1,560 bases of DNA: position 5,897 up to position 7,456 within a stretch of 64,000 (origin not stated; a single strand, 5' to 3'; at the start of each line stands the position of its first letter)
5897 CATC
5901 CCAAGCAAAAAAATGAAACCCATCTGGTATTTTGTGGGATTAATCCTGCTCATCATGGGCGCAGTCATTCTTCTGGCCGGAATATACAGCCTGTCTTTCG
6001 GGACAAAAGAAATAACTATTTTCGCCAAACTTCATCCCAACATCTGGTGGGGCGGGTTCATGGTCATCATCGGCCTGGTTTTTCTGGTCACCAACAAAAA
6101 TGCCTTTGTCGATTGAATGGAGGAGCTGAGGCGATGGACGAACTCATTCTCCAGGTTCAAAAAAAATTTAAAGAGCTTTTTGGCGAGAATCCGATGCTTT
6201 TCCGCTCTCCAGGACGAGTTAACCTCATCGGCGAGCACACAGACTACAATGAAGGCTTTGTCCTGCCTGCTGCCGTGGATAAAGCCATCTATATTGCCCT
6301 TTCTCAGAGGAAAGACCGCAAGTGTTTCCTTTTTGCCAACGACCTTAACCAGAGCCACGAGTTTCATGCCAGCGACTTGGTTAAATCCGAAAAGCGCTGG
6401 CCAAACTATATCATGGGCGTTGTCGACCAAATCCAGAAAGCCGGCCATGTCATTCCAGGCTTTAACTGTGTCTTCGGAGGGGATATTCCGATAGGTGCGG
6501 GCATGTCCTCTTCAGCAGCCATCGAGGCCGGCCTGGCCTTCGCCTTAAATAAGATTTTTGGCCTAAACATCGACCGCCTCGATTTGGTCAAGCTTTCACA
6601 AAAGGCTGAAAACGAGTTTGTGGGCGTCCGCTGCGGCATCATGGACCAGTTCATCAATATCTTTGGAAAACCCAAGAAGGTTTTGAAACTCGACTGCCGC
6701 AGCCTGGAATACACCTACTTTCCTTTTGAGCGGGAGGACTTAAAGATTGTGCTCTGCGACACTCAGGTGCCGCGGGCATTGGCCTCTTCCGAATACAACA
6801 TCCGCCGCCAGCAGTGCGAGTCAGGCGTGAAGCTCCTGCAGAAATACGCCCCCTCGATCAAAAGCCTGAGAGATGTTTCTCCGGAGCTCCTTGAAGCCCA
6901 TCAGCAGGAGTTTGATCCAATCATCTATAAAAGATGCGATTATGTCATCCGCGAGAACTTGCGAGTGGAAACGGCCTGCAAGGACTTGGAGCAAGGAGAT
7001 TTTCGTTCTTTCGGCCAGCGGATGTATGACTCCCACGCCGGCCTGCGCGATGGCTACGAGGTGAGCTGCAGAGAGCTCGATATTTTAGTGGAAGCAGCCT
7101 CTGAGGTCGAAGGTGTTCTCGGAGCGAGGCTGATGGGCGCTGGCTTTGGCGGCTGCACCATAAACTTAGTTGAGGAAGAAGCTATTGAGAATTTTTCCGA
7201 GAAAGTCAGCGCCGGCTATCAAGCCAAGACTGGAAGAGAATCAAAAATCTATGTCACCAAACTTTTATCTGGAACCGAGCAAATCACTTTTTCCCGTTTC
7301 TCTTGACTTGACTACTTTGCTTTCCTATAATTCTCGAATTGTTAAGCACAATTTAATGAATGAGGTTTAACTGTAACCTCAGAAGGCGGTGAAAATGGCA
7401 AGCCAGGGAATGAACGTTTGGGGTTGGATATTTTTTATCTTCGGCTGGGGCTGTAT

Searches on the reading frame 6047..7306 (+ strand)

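Call 15: search_protein_families(library=pfam, proteins=[window:6047-7306:+], max_evalue=0.001)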
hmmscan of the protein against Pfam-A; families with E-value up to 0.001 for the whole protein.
window:6047-7306:+ (419 aa): 4 families
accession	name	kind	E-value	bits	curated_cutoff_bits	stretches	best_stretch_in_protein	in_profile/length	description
PF10509.15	GalKase_gal_bdg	-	1.1e-23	83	23.1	1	39-86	1-48/49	Galactokinase galactose-binding signature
PF00288.32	GHMP_kinases_N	-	4.6e-22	78.5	22.3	1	120-208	1-87/87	GHMP kinases N terminal domain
PF08544.19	GHMP_kinases_C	-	2.4e-12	47.5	21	1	312-391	3-83/85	GHMP kinases C terminal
PF22700.2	MVD-like_N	-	0.0004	20.5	27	1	145-185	89-129/157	Diphosphomevalonate decarboxylase-like N-terminal domain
